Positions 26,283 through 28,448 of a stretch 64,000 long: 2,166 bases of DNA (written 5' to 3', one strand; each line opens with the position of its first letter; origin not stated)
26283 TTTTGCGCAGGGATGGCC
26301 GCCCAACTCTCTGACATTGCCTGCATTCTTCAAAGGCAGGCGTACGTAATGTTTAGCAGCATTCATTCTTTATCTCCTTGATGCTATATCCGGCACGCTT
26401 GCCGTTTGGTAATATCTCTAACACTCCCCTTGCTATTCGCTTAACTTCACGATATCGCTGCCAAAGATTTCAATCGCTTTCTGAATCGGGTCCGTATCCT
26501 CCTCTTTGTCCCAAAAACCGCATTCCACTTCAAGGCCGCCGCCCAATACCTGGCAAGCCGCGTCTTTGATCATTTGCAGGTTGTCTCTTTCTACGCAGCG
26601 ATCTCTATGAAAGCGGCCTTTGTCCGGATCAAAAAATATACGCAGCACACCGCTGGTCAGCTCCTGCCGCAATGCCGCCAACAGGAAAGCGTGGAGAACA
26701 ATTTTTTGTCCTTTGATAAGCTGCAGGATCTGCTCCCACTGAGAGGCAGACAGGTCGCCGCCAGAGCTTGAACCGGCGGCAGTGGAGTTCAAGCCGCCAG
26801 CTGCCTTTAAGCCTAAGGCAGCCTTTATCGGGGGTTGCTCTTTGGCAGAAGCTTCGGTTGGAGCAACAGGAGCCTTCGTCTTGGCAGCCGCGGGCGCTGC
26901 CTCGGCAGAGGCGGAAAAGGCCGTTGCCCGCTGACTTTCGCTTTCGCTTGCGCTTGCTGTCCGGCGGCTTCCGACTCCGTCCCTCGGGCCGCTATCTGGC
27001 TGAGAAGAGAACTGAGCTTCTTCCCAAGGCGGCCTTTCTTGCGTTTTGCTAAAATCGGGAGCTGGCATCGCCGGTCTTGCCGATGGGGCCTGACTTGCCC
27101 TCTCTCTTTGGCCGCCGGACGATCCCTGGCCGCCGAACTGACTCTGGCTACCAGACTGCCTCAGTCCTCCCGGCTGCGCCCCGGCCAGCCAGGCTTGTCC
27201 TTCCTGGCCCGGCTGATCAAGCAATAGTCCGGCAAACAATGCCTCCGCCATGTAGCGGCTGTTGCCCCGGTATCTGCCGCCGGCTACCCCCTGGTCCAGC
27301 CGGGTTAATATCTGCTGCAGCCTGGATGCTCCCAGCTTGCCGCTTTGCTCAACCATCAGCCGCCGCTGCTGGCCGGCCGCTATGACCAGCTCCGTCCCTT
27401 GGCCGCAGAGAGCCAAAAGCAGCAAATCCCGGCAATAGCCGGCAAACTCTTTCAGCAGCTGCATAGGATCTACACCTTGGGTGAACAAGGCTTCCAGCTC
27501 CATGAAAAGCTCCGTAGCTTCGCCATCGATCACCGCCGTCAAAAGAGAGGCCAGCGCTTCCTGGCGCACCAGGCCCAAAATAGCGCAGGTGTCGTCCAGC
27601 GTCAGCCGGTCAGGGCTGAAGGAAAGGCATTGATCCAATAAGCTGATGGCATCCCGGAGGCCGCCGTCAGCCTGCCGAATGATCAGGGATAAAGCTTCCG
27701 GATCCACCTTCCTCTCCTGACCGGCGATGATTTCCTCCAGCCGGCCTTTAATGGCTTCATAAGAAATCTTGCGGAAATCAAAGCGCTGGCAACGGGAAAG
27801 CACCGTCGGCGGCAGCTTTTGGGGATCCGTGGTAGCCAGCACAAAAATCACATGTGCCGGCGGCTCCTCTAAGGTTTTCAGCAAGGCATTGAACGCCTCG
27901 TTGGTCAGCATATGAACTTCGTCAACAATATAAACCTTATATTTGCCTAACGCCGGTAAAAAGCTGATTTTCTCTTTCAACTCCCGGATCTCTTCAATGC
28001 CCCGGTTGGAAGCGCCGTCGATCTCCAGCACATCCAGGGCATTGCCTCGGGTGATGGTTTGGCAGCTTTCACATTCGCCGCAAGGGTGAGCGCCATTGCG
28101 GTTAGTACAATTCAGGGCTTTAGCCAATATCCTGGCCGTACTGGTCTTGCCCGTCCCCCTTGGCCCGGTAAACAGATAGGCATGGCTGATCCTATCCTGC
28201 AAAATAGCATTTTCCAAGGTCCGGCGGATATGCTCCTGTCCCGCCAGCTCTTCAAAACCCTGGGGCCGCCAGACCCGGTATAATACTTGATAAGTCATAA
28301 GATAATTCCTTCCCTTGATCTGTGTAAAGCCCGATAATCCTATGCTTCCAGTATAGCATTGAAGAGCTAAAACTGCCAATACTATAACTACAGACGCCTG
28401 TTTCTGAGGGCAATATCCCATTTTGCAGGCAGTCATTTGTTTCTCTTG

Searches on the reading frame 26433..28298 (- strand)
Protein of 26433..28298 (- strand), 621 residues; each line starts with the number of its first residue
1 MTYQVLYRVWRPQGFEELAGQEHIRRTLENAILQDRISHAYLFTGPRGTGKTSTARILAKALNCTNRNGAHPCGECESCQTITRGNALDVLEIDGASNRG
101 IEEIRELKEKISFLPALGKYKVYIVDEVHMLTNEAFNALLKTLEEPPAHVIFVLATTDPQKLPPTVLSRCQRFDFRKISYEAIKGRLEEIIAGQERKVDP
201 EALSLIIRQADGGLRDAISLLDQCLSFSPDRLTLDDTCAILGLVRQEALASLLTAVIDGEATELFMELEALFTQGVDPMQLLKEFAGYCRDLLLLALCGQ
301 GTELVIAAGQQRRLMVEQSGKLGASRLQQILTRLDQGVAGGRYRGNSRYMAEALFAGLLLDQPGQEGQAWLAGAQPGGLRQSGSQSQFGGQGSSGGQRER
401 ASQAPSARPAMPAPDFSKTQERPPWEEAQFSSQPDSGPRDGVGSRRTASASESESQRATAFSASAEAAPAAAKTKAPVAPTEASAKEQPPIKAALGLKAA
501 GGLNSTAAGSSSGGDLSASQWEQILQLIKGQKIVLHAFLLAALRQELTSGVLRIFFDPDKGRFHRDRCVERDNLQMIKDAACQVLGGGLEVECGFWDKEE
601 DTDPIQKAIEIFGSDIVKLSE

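Call 14: search_protein_families(library=pfam, proteins=[window:26433-28298:-], max_evalue=10)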
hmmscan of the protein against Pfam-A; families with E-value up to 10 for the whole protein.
window:26433-28298:- (621 aa): 31 families (the best 25 are shown)
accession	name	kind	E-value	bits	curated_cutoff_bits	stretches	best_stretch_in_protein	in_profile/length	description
PF13177.12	DNA_pol3_delta2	-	1.8e-49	168.3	27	1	21-178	2-160/161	DNA polymerase III, delta subunit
PF00004.35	AAA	-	3.3e-14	53.9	21.2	1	42-173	2-126/131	ATPase family associated with various cellular activities (AAA)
PF22608.2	DNAX_ATPase_lid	-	2e-11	44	27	1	183-228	2-47/49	DNA polymerase III clamp loader subunit, ATPase lid domain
PF12169.13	DNA_pol3_gamma3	-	5.5e-09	36.4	24.4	1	233-328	2-97/143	DNA polymerase III subunits gamma and tau domain III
PF05496.18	RuvB_N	-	2.3e-07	31.2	27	1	11-74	2-69/159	Holliday junction DNA helicase RuvB P-loop domain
PF13604.12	AAA_30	-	6.7e-06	26.4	27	1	41-153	21-122/191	AAA domain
PF13401.12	AAA_22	-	1.2e-05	26.1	27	1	42-153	9-121/130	AAA domain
PF07728.20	AAA_5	-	1.4e-05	25.6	22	1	42-148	3-95/139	AAA domain (dynein-related subfamily)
PF20964.2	DnaX_C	-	2.3e-05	24.8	26.2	1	512-593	7-85/113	DNA polymerase III subunit tau, C-terminal domain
PF13191.12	AAA_16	-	6.1e-05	24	32.6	1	18-94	2-85/167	AAA ATPase domain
PF13245.12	AAA_19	-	6.7e-05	23.5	25.1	1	34-153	7-123/134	AAA domain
PF06068.19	TIP49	-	7.5e-05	22.5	23.8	2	122-156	277-310/347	TIP49 P-loop domain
PF12775.13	AAA_7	-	0.00023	21.2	25.8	2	38-63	33-58/181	P-loop containing dynein motor region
PF01078.27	Mg_chelatase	-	0.0007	19.5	20.3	1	15-80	2-64/207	Magnesium chelatase, subunit ChlI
PF03215.21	Rad17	-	0.0034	17.8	23.8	1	22-68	29-75/186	Rad17 P-loop domain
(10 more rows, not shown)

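Call 17: find_encoding_contigs(protein=window:26433-28298:-, flank=6000, max_places=10)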
Protein window:26433-28298:- (621 aa): no gene with exactly this product is on record in the collection.

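Call 19: find_related_loci(query=window:26433-28298:-, collection=genome_contigs, flank=4000)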
Query window:26433-28298:- (621 aa) in genome_contigs; peptide patterns used: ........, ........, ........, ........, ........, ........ (x = any residue, [..] = any of these).
600 stretches matched a pattern (row limit reached: there are more); 574 encode a relative of the query (tblastn E <= 1e-3); the best 80 are kept; 80 distinct loci.
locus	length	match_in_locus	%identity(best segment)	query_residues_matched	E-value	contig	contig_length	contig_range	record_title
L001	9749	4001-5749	56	1-621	0e+0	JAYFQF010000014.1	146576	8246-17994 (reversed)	MAG: Peptococcaceae bacterium isolate CA_17 c_CA_000000036029, whole genome shotgun sequence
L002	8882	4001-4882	54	1-294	2e-108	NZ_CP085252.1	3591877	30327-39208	Jeotgalibacillus malaysiensis strain ABH-525 chromosome, complete genome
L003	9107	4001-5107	47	1-369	9e-107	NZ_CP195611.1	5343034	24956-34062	Cytobacillus sp. BC1816 chromosome, complete genome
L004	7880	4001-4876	54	3-294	8e-106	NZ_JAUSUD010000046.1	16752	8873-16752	Metabacillus malikii strain DSM 29005 Ga0480537_46, whole genome shotgun sequence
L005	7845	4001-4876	54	3-294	4e-106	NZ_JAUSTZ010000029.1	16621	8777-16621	Metabacillus niabensis strain DSM 17723 Ga0480532_29, whole genome shotgun sequence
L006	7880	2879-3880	51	1-334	7e-106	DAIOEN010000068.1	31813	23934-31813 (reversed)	MAG TPA_asm: Vulcanimicrobiota bacterium isolate CTOTU7676 NODE_2436_length_31813_cov_23.883494, whole genome shotgun se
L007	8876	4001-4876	53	3-294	2e-104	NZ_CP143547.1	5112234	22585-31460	Peribacillus sp. SCS-155 chromosome, complete genome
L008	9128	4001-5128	46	1-371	1e-104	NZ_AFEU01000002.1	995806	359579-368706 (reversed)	Bacillus methanolicus PB1 contig_2, whole genome shotgun sequence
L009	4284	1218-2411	45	6-412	3e-105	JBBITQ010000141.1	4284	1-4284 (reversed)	MAG: Clostridiales bacterium isolate PGS172224_bin_40 NODE_5937_length_4284_cov_4.340033, whole genome shotgun sequence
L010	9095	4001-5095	45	1-366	8e-104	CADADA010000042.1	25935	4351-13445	MAG: uncultured Lachnospiraceae bacterium isolate RUG13174 genome assembly, contig: RUG13174_asm_42, whole genome shotgu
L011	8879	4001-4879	56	1-293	2e-103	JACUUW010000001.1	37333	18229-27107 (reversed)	MAG: Desulforudis sp. isolate Kmv41 NODE_471_length_37333_cov_6.865712, whole genome shotgun sequence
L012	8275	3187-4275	45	1-363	3e-103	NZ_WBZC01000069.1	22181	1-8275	Alkaliphilus pronyensis strain LacV Alk_LacV_TTCAGC_MERGED.PERFECT_contig_69, whole genome shotgun sequence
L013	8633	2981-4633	36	1-602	1e-102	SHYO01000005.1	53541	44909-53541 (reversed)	MAG: Chloroflexi bacterium isolate Baikal-deep-G121 BACOMB-C2393, whole genome shotgun sequence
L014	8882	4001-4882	52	1-294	2e-102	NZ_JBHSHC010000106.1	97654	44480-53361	Effusibacillus consociatus strain CCUG 53762 platanus_K_default_107, whole genome shotgun sequence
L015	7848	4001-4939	56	1-315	1e-101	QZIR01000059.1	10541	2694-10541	MAG: Desulforudis sp. isolate SURF_60 Ga0104751_1008419, whole genome shotgun sequence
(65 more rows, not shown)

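Call 26: find_homologous_proteins(query=window:26433-28298:-, max_evalue=1e-50)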
Query window:26433-28298:- (621 aa): 8000 proteins with E <= 1e-50 among 8000 candidates; the best 120 are listed.
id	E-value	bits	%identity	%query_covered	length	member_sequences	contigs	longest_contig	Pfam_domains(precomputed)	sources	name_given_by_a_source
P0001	0.0e+0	1379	100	100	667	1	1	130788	PF12169.14,PF13604.13,PF00004.36,PF13401.13,PF22608.3,PF05496.19,PF13177.13,PF07728.21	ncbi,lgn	-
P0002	0.0e+0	1265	93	100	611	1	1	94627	PF12169.14,PF13604.13,PF00004.36,PF13401.13,PF20964.3,PF22608.3,PF05496.19,PF13177.13,PF07728.21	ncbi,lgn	-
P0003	0.0e+0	1077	79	100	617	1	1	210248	PF12169.14,PF13604.13,PF00004.36,PF13401.13,PF20964.3,PF22608.3,PF05496.19,PF13177.13,PF07728.21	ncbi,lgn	-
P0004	0.0e+0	1074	80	100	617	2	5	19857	PF12169.14,PF13604.13,PF00004.36,PF13401.13,PF20964.3,PF22608.3,PF05496.19,PF13177.13,PF07728.21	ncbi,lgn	-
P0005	0.0e+0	1073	79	100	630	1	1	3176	PF12169.14,PF13604.13,PF00004.36,PF13401.13,PF20964.3,PF22608.3,PF05496.19,PF13177.13,PF07728.21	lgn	-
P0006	1.2e-235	802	78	61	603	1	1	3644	PF12169.14,PF13604.13,PF00004.36,PF13401.13,PF20964.3,PF22608.3,PF05496.19,PF13177.13,PF07728.21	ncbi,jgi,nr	ncbi:MAG: DNA polymerase III subunit gamma/tau [Peptococcaceae bacterium]|jgi:DNA polymerase-3 subun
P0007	3.5e-224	764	81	58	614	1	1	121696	PF12169.14,PF00004.36,PF20964.3,PF22608.3,PF05496.19,PF13177.13,PF07728.21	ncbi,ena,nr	ncbi:MAG: DNA polymerase III subunit gamma/tau [Clostridiales bacterium]|nr:DNA polymerase III subun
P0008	3.3e-214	731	56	100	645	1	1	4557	PF12169.14,PF13604.13,PF00004.36,PF13401.13,PF20964.3,PF22608.3,PF05496.19,PF13177.13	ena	-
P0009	9.3e-214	730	-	-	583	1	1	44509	PF12169.14,PF06068.20,PF13604.13,PF00004.36,PF13401.13,PF20964.3,PF22608.3,PF05496.19,PF13177.13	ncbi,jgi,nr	ncbi:MAG: DNA polymerase III subunit gamma/tau [Peptococcaceae bacterium]|jgi:DNA polymerase-3 subun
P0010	4.9e-210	717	74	59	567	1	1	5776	PF12169.14,PF00004.36,PF13401.13,PF20964.3,PF22608.3,PF05496.19,PF13177.13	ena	-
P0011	1.2e-209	716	58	100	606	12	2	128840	PF12169.14,PF06068.20,PF13604.13,PF00004.36,PF13401.13,PF20964.3,PF22608.3,PF05496.19,PF13177.13,PF07728.21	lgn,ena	-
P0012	3.0e-203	695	55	100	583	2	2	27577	PF12169.14,PF06068.20,PF13604.13,PF00004.36,PF13401.13,PF20964.3,PF22608.3,PF05496.19,PF13177.13,PF07728.21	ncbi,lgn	-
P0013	1.1e-202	693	68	64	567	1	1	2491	PF12169.14,PF13604.13,PF00004.36,PF13401.13,PF22608.3,PF05496.19,PF13177.13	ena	-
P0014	7.1e-191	654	-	-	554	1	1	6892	PF12169.14,PF13604.13,PF13245.13,PF00004.36,PF13401.13,PF20964.3,PF22608.3,PF05496.19,PF13177.13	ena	-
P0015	1.1e-188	647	51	100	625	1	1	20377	PF12169.14,PF00004.36,PF13401.13,PF20964.3,PF22608.3,PF05496.19,PF13177.13,PF07728.21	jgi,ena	-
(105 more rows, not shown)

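Call 27: find_encoding_contigs(protein=P0002, flank=3000, max_places=3)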
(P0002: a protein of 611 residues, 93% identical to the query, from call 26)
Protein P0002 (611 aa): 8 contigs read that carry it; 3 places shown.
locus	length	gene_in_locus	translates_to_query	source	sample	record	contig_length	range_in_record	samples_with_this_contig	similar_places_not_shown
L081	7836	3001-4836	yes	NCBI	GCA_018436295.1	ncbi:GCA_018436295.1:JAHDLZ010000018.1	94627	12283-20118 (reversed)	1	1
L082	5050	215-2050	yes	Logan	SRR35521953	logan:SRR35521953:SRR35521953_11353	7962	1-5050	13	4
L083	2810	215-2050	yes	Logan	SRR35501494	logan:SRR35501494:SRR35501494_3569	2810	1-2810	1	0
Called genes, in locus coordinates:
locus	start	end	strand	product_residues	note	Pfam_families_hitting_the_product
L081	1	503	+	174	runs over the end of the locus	-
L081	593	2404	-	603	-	PF02369:Big_1 (faint), PF07833:Cu_amine_oxidN1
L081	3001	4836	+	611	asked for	PF05496:RuvB_N (faint), PF13177:DNA_pol3_delta2, PF13401:AAA_22 (faint), PF13604:AAA_30 (faint), PF00004:AAA, PF22608:DNAX_ATPase_lid, PF12169:DNA_pol3_gamma3, PF20964:DnaX_C (weak), +1 more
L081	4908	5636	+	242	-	PF13350:Y_phosphatase3, PF22741:PTP-NADK (weak), PF22784:PTP-SAK (faint), PF22785:Tc-R-P (faint)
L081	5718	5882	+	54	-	-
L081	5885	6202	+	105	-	PF02575:YbaB_DNA_bd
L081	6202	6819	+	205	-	PF21176:RecR_HhH, PF02132:RecR_ZnF (weak), PF01751:Toprim, PF13662:Toprim_4, PF21175:RecR_C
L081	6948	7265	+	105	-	-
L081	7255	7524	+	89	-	PF07441:BofA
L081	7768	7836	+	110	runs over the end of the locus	PF08902:DUF1848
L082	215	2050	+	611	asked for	PF05496:RuvB_N (faint), PF13177:DNA_pol3_delta2, PF13401:AAA_22 (faint), PF13604:AAA_30 (faint), PF00004:AAA, PF22608:DNAX_ATPase_lid, PF12169:DNA_pol3_gamma3, PF20964:DnaX_C (weak), +1 more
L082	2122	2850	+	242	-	PF13350:Y_phosphatase3, PF22741:PTP-NADK (weak), PF22784:PTP-SAK (faint), PF22785:Tc-R-P (faint)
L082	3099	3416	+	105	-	PF02575:YbaB_DNA_bd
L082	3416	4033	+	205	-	PF21176:RecR_HhH, PF02132:RecR_ZnF (weak), PF01751:Toprim, PF13662:Toprim_4, PF21175:RecR_C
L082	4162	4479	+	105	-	PF10704:DUF2508 (weak)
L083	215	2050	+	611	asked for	PF05496:RuvB_N (faint), PF13177:DNA_pol3_delta2, PF13401:AAA_22 (faint), PF13604:AAA_30 (faint), PF00004:AAA, PF22608:DNAX_ATPase_lid, PF12169:DNA_pol3_gamma3, PF20964:DnaX_C (weak), +1 more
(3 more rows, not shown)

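Call 28: find_encoding_contigs(protein=P0003, flank=3000, max_places=3)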
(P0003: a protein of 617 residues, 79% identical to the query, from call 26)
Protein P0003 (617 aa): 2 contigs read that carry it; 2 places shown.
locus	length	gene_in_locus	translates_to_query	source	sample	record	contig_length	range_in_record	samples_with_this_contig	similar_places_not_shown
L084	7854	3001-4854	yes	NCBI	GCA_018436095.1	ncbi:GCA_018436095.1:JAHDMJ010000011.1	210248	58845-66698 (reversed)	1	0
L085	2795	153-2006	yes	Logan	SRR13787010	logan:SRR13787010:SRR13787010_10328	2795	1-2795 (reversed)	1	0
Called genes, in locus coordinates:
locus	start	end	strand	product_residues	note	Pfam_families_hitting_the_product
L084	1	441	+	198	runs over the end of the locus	PF00440:TetR_N, PF17932:TetR_C_24 (faint), PF14514:TetR_C_9 (weak)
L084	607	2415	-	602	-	PF02369:Big_1 (faint), PF07833:Cu_amine_oxidN1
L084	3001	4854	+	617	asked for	PF05496:RuvB_N (faint), PF13177:DNA_pol3_delta2, PF13401:AAA_22 (faint), PF13604:AAA_30 (faint), PF00004:AAA, PF07728:AAA_5 (faint), PF22608:DNAX_ATPase_lid, PF12169:DNA_pol3_gamma3, +1 more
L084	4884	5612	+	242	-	PF13350:Y_phosphatase3, PF22741:PTP-NADK (faint), PF22785:Tc-R-P (faint)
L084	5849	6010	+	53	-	-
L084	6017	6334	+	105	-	PF02575:YbaB_DNA_bd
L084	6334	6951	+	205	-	PF21176:RecR_HhH, PF01751:Toprim, PF13662:Toprim_4, PF21175:RecR_C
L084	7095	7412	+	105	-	PF10704:DUF2508 (weak)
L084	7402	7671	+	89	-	PF07441:BofA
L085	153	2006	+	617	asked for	PF05496:RuvB_N (faint), PF13177:DNA_pol3_delta2, PF13401:AAA_22 (faint), PF13604:AAA_30 (faint), PF00004:AAA, PF07728:AAA_5 (faint), PF22608:DNAX_ATPase_lid, PF12169:DNA_pol3_gamma3, +1 more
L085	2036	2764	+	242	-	PF13350:Y_phosphatase3, PF22741:PTP-NADK (faint), PF22785:Tc-R-P (faint)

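Call 29: find_encoding_contigs(protein=P0004, flank=3000, max_places=5)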
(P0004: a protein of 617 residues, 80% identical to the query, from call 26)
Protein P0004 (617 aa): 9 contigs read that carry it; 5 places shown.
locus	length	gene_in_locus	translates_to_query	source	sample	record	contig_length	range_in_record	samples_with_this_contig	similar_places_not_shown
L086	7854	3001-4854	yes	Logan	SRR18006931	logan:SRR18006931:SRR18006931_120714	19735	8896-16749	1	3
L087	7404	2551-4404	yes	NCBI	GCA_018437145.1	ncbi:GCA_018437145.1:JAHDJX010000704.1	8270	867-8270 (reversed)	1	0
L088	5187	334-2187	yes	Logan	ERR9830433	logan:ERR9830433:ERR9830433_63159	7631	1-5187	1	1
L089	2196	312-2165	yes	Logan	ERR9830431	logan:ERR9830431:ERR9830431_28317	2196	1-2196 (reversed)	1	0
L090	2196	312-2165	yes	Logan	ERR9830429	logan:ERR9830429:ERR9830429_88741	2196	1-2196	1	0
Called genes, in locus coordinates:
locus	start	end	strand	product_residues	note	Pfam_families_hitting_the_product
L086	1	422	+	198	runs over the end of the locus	PF00440:TetR_N, PF14514:TetR_C_9 (weak), PF17932:TetR_C_24 (faint)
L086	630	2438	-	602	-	PF02369:Big_1 (faint), PF07833:Cu_amine_oxidN1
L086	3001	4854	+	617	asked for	PF05496:RuvB_N (faint), PF13177:DNA_pol3_delta2, PF13401:AAA_22 (faint), PF13604:AAA_30 (faint), PF00004:AAA, PF22608:DNAX_ATPase_lid, PF12169:DNA_pol3_gamma3, PF20964:DnaX_C (weak), +1 more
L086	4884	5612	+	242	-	PF13350:Y_phosphatase3, PF22741:PTP-NADK (faint), PF22784:PTP-SAK (faint), PF22785:Tc-R-P (faint)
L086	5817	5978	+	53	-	-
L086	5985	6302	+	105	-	PF02575:YbaB_DNA_bd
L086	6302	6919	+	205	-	PF21176:RecR_HhH, PF01751:Toprim, PF13662:Toprim_4, PF21175:RecR_C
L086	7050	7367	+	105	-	PF10704:DUF2508 (weak)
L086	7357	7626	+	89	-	PF07441:BofA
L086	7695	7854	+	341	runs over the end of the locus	PF08902:DUF1848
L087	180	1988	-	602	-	PF02369:Big_1 (faint), PF07833:Cu_amine_oxidN1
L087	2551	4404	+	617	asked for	PF05496:RuvB_N (faint), PF13177:DNA_pol3_delta2, PF13401:AAA_22 (faint), PF13604:AAA_30 (faint), PF00004:AAA, PF22608:DNAX_ATPase_lid, PF12169:DNA_pol3_gamma3, PF20964:DnaX_C (weak), +1 more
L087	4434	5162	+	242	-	PF13350:Y_phosphatase3, PF22741:PTP-NADK (faint)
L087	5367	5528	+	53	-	-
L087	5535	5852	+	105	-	PF02575:YbaB_DNA_bd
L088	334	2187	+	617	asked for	PF05496:RuvB_N (faint), PF13177:DNA_pol3_delta2, PF13401:AAA_22 (faint), PF13604:AAA_30 (faint), PF00004:AAA, PF22608:DNAX_ATPase_lid, PF12169:DNA_pol3_gamma3, PF20964:DnaX_C (weak), +1 more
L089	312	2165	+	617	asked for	PF05496:RuvB_N (faint), PF13177:DNA_pol3_delta2, PF13401:AAA_22 (faint), PF13604:AAA_30 (faint), PF00004:AAA, PF22608:DNAX_ATPase_lid, PF12169:DNA_pol3_gamma3, PF20964:DnaX_C (weak), +1 more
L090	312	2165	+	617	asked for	PF05496:RuvB_N (faint), PF13177:DNA_pol3_delta2, PF13401:AAA_22 (faint), PF13604:AAA_30 (faint), PF00004:AAA, PF22608:DNAX_ATPase_lid, PF12169:DNA_pol3_gamma3, PF20964:DnaX_C (weak), +1 more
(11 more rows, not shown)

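Call 30: find_encoding_contigs(protein=P0007, flank=3000, max_places=3)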
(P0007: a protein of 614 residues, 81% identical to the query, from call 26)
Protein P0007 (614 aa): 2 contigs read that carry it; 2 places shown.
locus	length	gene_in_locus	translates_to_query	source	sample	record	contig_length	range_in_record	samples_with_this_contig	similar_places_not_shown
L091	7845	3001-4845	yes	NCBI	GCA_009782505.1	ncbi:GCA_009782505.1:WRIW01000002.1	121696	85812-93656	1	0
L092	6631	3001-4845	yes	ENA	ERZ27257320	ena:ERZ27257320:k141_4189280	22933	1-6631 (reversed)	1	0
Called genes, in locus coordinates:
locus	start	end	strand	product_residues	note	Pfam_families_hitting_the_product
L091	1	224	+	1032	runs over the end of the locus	PF00873:ACR_tran, PF03176:MMPL (weak), PF02355:SecD_SecF_C (weak)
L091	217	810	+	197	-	PF00440:TetR_N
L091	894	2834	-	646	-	PF02369:Big_1 (faint), PF07833:Cu_amine_oxidN1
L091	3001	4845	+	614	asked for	PF05496:RuvB_N (faint), PF13177:DNA_pol3_delta2, PF00004:AAA, PF07728:AAA_5 (weak), PF22608:DNAX_ATPase_lid, PF12169:DNA_pol3_gamma3, PF20964:DnaX_C (weak)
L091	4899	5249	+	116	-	PF13151:DUF3990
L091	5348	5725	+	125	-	-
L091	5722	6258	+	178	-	PF10050:DUF2284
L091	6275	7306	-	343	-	PF03193:RsgA_GTPase, PF01926:MMR_HSR1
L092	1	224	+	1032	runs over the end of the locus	PF00873:ACR_tran, PF03176:MMPL (weak), PF02355:SecD_SecF_C (weak)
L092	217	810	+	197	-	PF00440:TetR_N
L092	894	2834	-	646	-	PF02369:Big_1 (faint), PF07833:Cu_amine_oxidN1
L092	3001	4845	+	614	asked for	PF05496:RuvB_N (faint), PF13177:DNA_pol3_delta2, PF00004:AAA, PF07728:AAA_5 (weak), PF22608:DNAX_ATPase_lid, PF12169:DNA_pol3_gamma3, PF20964:DnaX_C (weak)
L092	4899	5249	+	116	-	PF13151:DUF3990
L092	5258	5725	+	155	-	-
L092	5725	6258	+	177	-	PF10050:DUF2284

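Call 35: find_encoding_contigs(protein=P0005, flank=3000, max_places=3)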
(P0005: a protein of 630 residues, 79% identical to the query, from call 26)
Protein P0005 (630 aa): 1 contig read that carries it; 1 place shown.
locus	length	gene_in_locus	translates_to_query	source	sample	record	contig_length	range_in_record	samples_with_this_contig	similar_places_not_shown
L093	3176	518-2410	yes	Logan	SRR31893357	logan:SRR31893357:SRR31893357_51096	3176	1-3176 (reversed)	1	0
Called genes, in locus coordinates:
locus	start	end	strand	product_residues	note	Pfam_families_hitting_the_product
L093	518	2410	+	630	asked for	PF05496:RuvB_N (faint), PF13177:DNA_pol3_delta2, PF07728:AAA_5 (faint), PF13401:AAA_22 (faint), PF00004:AAA, PF22608:DNAX_ATPase_lid, PF12169:DNA_pol3_gamma3, PF20964:DnaX_C (weak), +1 more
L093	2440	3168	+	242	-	PF13350:Y_phosphatase3, PF22741:PTP-NADK (faint), PF22785:Tc-R-P (faint)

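Call 36: find_encoding_contigs(protein=P0006, flank=3000, max_places=3)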
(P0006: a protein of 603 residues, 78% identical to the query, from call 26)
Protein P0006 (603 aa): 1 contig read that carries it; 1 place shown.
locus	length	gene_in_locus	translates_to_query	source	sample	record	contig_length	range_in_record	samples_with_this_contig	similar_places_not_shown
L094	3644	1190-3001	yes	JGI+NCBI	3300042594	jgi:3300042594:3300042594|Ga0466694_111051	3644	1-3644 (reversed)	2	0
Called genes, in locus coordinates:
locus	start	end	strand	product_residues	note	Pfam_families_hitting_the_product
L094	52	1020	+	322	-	PF01208:URO-D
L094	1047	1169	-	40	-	-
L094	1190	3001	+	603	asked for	PF05496:RuvB_N (weak), PF13177:DNA_pol3_delta2, PF13401:AAA_22 (faint), PF13604:AAA_30 (weak), PF00004:AAA, PF22608:DNAX_ATPase_lid, PF12169:DNA_pol3_gamma3, PF20964:DnaX_C (weak), +1 more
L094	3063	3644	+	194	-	PF07796:DUF1638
